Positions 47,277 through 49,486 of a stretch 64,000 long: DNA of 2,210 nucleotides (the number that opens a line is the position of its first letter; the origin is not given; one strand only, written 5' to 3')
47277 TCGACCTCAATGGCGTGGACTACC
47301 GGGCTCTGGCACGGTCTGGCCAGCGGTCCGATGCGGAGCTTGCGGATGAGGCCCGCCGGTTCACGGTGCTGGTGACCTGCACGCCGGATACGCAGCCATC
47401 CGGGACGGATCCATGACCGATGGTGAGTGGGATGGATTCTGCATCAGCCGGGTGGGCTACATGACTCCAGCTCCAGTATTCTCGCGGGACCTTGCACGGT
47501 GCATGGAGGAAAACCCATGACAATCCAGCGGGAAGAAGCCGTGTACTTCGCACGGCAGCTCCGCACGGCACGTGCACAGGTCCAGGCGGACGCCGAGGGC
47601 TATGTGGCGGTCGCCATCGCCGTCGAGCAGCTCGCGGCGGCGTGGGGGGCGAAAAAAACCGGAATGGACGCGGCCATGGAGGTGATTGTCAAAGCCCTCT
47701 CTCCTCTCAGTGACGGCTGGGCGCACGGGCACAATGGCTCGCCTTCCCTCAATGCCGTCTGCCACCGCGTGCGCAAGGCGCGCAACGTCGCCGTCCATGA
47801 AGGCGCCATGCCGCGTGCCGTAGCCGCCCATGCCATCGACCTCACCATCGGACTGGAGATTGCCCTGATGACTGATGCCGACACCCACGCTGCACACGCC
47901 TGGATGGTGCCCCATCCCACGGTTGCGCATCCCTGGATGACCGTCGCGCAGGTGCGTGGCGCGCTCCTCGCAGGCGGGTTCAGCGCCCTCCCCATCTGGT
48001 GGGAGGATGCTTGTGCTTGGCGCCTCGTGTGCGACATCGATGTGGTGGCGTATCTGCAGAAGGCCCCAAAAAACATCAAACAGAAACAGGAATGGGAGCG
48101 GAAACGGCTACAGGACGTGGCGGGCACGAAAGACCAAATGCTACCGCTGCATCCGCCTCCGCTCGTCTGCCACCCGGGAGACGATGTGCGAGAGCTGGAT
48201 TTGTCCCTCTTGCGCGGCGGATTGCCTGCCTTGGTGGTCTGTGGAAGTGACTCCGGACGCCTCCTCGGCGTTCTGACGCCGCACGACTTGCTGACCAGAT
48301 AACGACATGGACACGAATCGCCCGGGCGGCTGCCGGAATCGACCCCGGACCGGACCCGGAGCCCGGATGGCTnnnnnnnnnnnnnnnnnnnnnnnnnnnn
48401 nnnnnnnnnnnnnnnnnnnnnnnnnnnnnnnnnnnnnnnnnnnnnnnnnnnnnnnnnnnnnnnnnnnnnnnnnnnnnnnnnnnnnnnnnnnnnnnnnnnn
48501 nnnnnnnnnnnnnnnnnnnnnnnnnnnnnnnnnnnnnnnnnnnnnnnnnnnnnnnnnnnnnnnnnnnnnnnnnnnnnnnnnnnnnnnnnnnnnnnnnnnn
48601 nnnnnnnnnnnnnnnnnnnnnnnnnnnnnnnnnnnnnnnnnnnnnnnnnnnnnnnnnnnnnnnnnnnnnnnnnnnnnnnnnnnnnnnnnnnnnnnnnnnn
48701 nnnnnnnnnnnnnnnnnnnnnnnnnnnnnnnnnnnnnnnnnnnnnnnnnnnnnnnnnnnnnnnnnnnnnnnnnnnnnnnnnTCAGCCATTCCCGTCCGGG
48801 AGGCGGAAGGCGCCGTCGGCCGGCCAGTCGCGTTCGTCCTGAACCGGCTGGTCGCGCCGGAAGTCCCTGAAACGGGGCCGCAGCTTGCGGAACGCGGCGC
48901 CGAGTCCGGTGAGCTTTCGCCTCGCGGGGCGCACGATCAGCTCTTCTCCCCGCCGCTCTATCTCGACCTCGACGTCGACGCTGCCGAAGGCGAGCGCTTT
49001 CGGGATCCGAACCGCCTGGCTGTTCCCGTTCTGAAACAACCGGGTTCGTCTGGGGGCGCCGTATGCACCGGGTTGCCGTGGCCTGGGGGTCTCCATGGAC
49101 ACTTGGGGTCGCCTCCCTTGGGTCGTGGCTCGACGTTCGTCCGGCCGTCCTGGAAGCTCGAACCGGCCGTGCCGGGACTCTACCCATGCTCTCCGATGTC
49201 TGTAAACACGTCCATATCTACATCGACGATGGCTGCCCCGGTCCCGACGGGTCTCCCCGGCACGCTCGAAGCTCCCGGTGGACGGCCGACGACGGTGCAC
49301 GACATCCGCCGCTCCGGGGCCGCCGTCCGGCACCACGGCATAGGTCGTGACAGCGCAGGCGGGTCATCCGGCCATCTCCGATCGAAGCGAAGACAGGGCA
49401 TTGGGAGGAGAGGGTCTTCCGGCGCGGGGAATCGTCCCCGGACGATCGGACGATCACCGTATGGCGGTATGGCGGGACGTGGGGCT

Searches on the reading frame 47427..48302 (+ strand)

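Call 7: search_protein_families(library=pfam, proteins=[window:47427-48302:+], max_evalue=0.01)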
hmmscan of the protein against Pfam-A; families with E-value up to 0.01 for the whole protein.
window:47427-48302:+ (291 aa): 1 family
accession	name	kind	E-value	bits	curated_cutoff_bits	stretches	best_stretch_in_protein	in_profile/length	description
PF00571.33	CBS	-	8.8e-06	26.4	24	1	242-290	6-53/57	CBS domain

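Call 63: search_protein_families(library=padloc, proteins=[window:47427-48302:+], max_evalue=0.00001)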
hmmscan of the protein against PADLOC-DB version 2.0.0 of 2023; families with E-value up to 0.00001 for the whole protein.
window:47427-48302:+ (291 aa): 0 families

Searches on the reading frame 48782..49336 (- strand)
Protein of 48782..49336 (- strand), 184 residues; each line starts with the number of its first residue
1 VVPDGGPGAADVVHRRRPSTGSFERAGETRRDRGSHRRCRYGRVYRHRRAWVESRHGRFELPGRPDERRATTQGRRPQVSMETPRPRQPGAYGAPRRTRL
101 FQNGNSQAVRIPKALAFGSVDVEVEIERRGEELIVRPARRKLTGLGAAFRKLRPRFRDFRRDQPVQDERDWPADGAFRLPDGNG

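Call 7: search_protein_families(library=pfam, proteins=[window:48782-49336:-], max_evalue=0.01)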
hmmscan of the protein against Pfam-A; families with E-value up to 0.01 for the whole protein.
window:48782-49336:- (184 aa): 1 family
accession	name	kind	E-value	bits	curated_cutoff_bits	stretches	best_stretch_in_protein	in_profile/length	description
PF04014.23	MazE_antitoxin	-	4.5e-07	30.2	24.7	1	101-141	2-46/48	Antidote-toxin recognition MazE, bacterial antitoxin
